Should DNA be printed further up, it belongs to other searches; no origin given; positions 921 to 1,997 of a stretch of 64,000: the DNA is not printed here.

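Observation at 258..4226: Compact CDP-alcohol activation/transfer operon next to a giant glycan cluster: candidate phospho-alcohol (teichoic-acid-like) decoration pathway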

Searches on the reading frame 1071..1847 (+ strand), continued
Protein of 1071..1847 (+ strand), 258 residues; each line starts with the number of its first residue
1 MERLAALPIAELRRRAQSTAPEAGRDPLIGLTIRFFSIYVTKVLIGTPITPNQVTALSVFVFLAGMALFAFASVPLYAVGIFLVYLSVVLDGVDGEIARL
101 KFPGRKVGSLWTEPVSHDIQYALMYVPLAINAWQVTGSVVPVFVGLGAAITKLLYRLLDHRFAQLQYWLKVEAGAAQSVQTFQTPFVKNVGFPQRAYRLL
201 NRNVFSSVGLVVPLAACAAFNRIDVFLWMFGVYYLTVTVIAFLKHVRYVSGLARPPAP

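Call 11: find_encoding_contigs(protein=P0032, flank=8000, max_places=2)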
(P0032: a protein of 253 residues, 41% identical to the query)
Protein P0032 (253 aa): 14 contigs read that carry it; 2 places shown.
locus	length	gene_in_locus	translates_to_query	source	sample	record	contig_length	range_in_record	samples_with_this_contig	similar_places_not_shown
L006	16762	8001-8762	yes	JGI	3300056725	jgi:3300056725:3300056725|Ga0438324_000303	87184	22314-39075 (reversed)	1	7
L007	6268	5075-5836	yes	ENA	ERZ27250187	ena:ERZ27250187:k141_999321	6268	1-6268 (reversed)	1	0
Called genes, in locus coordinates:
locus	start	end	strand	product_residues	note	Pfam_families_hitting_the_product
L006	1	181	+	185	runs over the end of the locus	PF20803:PaaX_M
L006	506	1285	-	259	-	PF13489:Methyltransf_23, PF08241:Methyltransf_11 (weak), PF08242:Methyltransf_12, PF13649:Methyltransf_25 (weak), PF13847:Methyltransf_31 (weak)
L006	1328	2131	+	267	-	PF00535:Glycos_transf_2, PF10111:Glyco_tranf_2_2 (faint)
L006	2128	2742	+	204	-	PF13489:Methyltransf_23, PF08241:Methyltransf_11, PF08242:Methyltransf_12, PF13649:Methyltransf_25, PF01209:Ubie_methyltran (weak), PF13847:Methyltransf_31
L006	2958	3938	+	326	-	PF13489:Methyltransf_23, PF13649:Methyltransf_25 (weak), PF08241:Methyltransf_11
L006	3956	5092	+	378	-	PF00534:Glycos_transf_1, PF13692:Glyco_trans_1_4, PF13524:Glyco_trans_1_2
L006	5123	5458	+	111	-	-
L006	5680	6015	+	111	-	-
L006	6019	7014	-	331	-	PF08240:ADH_N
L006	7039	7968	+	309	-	PF01636:APH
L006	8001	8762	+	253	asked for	PF01066:CDP-OH_P_transf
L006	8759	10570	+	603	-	PF00483:NTP_transferase (faint), PF12804:NTP_transf_3 (weak), PF13685:Fe-ADH_2 (weak), PF01761:DHQ_synthase, PF24621:DHQS_C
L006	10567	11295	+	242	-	PF00483:NTP_transferase, PF12804:NTP_transf_3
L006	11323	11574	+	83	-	-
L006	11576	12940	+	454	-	-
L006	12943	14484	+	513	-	PF00884:Sulfatase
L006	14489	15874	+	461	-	PF04464:Glyphos_transf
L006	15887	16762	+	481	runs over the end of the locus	PF13231:PMT_2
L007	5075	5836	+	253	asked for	PF01066:CDP-OH_P_transf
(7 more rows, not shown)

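Call 25: search_solved_structures(query=A2, max_evalue=1, show_alignments=3)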
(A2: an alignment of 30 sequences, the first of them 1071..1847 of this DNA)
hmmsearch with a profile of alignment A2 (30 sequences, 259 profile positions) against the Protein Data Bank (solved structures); distinct sequences matched with E-value up to 1: 9.
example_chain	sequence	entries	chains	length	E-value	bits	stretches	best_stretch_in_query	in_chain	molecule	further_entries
4o6m_A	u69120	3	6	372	1e-17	67.8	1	27-159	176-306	AF2299, a CDP-alcohol phosphotransferase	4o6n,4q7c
4mnd_A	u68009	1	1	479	1.9e-07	34.1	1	19-143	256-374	CTP L-myo-inositol-1-phosphate cytidylyltransferase/CDP-L-myo-inositol myo-inositolphospho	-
6wm5_A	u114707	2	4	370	2.6e-05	27.1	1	41-111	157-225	AfCTD-Phosphatidylinositol-phosphate synthase (PIPS) fusion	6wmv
6h53_A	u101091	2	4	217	9.5e-05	25.3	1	42-111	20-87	CDP-diacylglycerol--inositol 3-phosphatidyltransferase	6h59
6h5a_A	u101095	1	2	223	0.0001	25.2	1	42-111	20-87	CDP-diacylglycerol--inositol 3-phosphatidyltransferase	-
7pow_A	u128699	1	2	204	0.0055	19.5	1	76-124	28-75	CDP-diacylglycerol--serine O-phosphatidyltransferase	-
7b1k_A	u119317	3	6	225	0.0067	19.2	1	76-124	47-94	CDP-diacylglycerol--serine O-phosphatidyltransferase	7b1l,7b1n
5d91_A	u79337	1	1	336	0.02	17.6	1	36-162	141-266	AF2299 protein,Phosphatidylinositol synthase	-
5d92_D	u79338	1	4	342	0.038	16.8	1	41-162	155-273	AF2299 protein,Phosphatidylinositol synthase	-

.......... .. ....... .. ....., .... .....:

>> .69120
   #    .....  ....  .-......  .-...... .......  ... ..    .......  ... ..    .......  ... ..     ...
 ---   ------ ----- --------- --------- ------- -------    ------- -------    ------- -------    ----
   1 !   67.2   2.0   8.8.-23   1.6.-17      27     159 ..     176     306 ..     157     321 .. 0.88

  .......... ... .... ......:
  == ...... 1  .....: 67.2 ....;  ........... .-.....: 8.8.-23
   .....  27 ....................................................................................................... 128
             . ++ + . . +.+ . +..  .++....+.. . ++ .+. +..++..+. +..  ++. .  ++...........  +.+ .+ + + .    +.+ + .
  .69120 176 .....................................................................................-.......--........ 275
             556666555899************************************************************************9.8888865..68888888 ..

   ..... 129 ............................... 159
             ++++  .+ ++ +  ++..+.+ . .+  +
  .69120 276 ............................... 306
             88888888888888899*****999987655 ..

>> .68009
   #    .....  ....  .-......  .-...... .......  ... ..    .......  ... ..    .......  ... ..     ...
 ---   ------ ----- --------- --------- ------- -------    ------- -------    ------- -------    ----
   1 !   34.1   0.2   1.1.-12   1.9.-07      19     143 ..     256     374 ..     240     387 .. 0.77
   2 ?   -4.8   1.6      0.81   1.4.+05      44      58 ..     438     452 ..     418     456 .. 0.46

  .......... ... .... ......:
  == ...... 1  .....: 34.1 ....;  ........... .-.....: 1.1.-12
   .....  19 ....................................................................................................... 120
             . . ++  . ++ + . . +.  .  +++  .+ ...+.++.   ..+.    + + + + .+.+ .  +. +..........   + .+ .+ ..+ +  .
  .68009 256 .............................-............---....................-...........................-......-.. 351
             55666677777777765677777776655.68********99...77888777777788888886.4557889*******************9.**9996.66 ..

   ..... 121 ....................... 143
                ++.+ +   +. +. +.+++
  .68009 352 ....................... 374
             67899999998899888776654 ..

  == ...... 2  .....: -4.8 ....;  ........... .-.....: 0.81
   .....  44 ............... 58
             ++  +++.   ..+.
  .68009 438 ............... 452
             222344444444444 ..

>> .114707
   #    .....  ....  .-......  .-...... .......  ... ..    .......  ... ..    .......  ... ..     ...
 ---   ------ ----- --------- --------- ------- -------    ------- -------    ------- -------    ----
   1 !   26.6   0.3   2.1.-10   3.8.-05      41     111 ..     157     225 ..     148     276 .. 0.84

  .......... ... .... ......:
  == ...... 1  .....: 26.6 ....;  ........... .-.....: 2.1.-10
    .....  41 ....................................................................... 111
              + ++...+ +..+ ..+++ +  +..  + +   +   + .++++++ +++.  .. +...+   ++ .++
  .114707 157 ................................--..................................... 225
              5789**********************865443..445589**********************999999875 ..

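Call 34: find_related_loci(query=A2, collection=genome_contigs, flank=10000)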
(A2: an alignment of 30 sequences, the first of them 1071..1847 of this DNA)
Query A2 (258 aa) in genome_contigs; peptide patterns used: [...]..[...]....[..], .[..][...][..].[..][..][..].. (x = any residue, [..] = any of these).
65 stretches matched a pattern; 20 encode a relative of the query (tblastn E <= 1e-3); 20 distinct loci.
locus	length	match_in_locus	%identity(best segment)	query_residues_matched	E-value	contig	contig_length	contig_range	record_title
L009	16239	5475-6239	51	1-254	9e-77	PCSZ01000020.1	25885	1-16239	MAG: Candidatus Uhrbacteria bacterium CG22_combo_CG10-13_8_21_14_all_47_17 CG22_scaffold_3769_c, whole genome shotgun se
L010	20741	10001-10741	48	5-254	2e-66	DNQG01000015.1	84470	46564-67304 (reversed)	MAG TPA_asm: Candidatus Magasanikbacteria bacterium isolate UBA10197 contig_6993, whole genome shotgun sequence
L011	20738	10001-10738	42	5-254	1e-59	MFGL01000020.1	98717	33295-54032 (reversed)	MAG: Candidatus Falkowbacteria bacterium RIFOXYC2_FULL_47_12 rifoxyc2_full_scaffold_339, whole genome shotgun sequence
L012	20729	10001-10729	39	2-249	2e-49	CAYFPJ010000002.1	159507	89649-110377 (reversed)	MAG TPA_asm: uncultured Gammaproteobacteria bacterium isolate ERP019367_co2_52 genome assembly, contig: NODE_103_length_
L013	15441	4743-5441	40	9-246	2e-46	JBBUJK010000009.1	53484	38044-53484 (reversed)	MAG: Patescibacteria group bacterium isolate H41-bin083_1 H41_bin083_1_000000000009, whole genome shotgun sequence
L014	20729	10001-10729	37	7-254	9e-47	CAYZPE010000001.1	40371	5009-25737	MAG TPA_asm: uncultured Candidatus Saccharibacteria bacterium isolate SRP128246_co1_519 genome assembly, contig: NODE_13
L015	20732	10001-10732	36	8-257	5e-46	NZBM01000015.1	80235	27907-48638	MAG: bacterium isolate ARS1360 MHASMcontig_214924, whole genome shotgun sequence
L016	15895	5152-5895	35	1-253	9e-45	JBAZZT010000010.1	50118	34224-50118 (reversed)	MAG: Patescibacteria group bacterium isolate SO_2017_GW3_23 scaffold_549_c1_OW296A_2017, whole genome shotgun sequence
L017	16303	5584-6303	37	7-250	2e-44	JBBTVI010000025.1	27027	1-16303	MAG: Patescibacteria group bacterium isolate H51-bin228_1 H51_bin228_1_000000000025, whole genome shotgun sequence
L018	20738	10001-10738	38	1-250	4e-44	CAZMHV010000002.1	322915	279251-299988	MAG TPA_asm: uncultured Gammaproteobacteria bacterium isolate SRP342105_co1_345 genome assembly, contig: NODE_23_length_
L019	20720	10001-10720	34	4-248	1e-44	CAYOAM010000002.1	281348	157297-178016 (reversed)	MAG TPA_asm: uncultured Candidatus Saccharibacteria bacterium isolate SRP150892_co1_176 genome assembly, contig: NODE_14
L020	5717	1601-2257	41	11-234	1e-42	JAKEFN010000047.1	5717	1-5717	MAG: bacterium isolate PMV_2_maxbin.003 PMV_2_maxbin.003.k101_600116, whole genome shotgun sequence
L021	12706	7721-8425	36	9-246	3e-41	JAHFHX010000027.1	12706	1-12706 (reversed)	MAG: Candidatus Magasanikiibacteriota bacterium isolate nzgw349 NODE_7420_length_12707_cov_3.493167, whole genome shotgu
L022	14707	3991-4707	37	8-245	9e-41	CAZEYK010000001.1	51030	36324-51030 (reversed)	MAG TPA_asm: uncultured Gammaproteobacteria bacterium isolate SRP118108_co5_163 genome assembly, contig: NODE_373_length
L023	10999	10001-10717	38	7-246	2e-38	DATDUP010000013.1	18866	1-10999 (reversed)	MAG TPA_asm: Patescibacteria group bacterium isolate SMAG_U8061 k141_139991, whole genome shotgun sequence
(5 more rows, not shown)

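Call 39: search_protein_families(library=pfam, proteins=[L018:7636-9054:+, L018:9072-9983:+, L018:10001-10753:+, L018:10750-12663:+, L018:12667-13413:+, L018:13415-14344:+, L018:14334-15056:+, L018:15077-15961:+, L018:15963-17354:+, L018:17351-18739:+], max_evalue=0.001)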
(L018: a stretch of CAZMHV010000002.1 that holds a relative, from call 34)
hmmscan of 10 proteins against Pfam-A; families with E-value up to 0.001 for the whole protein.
L018:7636-9054:+ (472 aa): 0 families

L018:9072-9983:+ (303 aa): 0 families

L018:10001-10753:+ (250 aa): 1 family
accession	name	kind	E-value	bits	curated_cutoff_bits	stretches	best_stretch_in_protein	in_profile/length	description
PF01066.26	CDP-OH_P_transf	-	4.5e-07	30.8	22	1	47-166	2-109/152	CDP-alcohol phosphatidyltransferase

L018:10750-12663:+ (637 aa): 4 families
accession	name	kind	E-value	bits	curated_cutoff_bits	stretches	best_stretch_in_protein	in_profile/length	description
PF01761.26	DHQ_synthase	-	7.3e-34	116.3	24.2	1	329-440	2-113/115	3-dehydroquinate synthase N-terminal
PF24621.2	DHQS_C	-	1.5e-27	96.8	27.6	1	443-583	1-143/144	3-dehydroquinate synthase C-terminal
PF00483.29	NTP_transferase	-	9.4e-12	45.5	21.2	1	6-238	2-241/245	Nucleotidyl transferase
PF12804.13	NTP_transf_3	-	4.2e-10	40.5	27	1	6-99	1-83/160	MobA-like NTP transferase domain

L018:12667-13413:+ (248 aa): 4 families
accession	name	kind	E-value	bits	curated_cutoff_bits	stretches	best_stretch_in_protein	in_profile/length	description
PF00106.31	adh_short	-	3.5e-47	160.8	26.6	1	3-186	1-191/195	short chain dehydrogenase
PF13561.12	adh_short_C2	-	4.1e-47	161.2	27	1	9-241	1-231/236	Enoyl-(Acyl carrier protein) reductase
PF08659.16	KR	-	1.7e-07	31.8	22.6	1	5-156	3-161/180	KR domain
PF01370.27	Epimerase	-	5.6e-05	23.1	20.9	1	5-71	1-62/240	NAD dependent epimerase/dehydratase family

L018:13415-14344:+ (309 aa): 1 family
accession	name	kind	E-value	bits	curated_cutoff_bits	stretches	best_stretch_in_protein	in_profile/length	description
PF01636.29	APH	-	1.1e-32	114.2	23.2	1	21-246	3-230/239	Phosphotransferase enzyme family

L018:14334-15056:+ (240 aa): 4 families
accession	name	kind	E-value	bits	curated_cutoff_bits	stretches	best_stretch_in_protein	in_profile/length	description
PF12804.13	NTP_transf_3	-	4.9e-19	69.5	27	1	6-125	1-113/160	MobA-like NTP transferase domain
PF00483.29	NTP_transferase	-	1.1e-11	45.2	21.2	1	6-204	2-212/245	Nucleotidyl transferase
PF20202.4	DUF6564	-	8.3e-05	22.8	25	1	34-125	15-107/230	Domain of unknown function (DUF6564)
PF01128.25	IspD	-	0.00024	21.4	27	1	7-78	4-72/221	2-C-methyl-D-erythritol 4-phosphate cytidylyltransferase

L018:15077-15961:+ (294 aa): 8 families
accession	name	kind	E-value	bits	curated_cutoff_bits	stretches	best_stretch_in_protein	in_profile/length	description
PF13489.12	Methyltransf_23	-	5.7e-24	85.1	27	1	78-233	24-163/164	Methyltransferase domain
PF08242.18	Methyltransf_12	-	2e-14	54.5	30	1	97-188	1-97/98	Methyltransferase domain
PF08241.18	Methyltransf_11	-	4.5e-13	50.1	21.2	1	97-191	1-95/95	Methyltransferase domain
PF13649.12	Methyltransf_25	-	4.3e-11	43.8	27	1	96-187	1-97/97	Methyltransferase domain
PF13847.12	Methyltransf_31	-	8.7e-11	42.1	27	1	93-216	4-114/145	Methyltransferase domain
PF07021.18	MetW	-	7.2e-08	32.7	21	1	88-180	9-99/193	Methionine biosynthesis protein MetW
PF02353.26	CMAS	-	8.5e-06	25.7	27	1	80-170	50-141/273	Mycolic acid cyclopropane synthetase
PF05219.18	DREV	-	3.6e-05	23.4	26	1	93-193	95-188/265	DREV methyltransferase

L018:15963-17354:+ (463 aa): 1 family
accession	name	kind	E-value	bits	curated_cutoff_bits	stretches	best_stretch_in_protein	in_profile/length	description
PF04464.20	Glyphos_transf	-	4.3e-05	23.1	22.1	1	349-460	265-366/367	CDP-Glycerol:Poly(glycerophosphate) glycerophosphotransferase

L018:17351-18739:+ (462 aa): 1 family
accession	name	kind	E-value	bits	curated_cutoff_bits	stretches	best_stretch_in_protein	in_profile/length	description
PF04464.20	Glyphos_transf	-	1.2e-10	41.3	22.1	1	198-458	134-366/367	CDP-Glycerol:Poly(glycerophosphate) glycerophosphotransferase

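Call 40: predict_structure(alignment_id=A2)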
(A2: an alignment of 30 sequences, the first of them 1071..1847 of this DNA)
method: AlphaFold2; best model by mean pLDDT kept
length: 258 residues; sequences in the alignment: 30
mean_pLDDT: 90.6   pTM: 0.86
mean pLDDT of the five models: 90.6, 89.2, 88.6, 88.6, 86.3
residues with pLDDT >= 90: 184; 70-90: 62; 50-70: 10; < 50: 2
segments of 3 or more residues with pLDDT < 50: none
pLDDT, mean of each block of 10 residues (from residue 1): 87 91 79 95 95 95 98 97 97 93 83 88 94 97 95 93 90 73 71 90 89 96 96 95 95 81
secondary structure, 60 per line:
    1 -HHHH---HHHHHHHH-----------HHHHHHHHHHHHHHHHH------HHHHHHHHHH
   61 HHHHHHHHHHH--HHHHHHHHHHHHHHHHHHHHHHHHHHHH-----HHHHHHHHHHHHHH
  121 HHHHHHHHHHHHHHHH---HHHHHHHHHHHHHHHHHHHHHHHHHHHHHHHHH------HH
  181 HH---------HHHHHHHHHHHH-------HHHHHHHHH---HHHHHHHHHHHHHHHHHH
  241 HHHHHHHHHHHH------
elements in order: H2-5 H9-16 H28-44 H51-71 H74-101 H107-136 H140-172 H179-182 H192-203 H211-219 H223-252
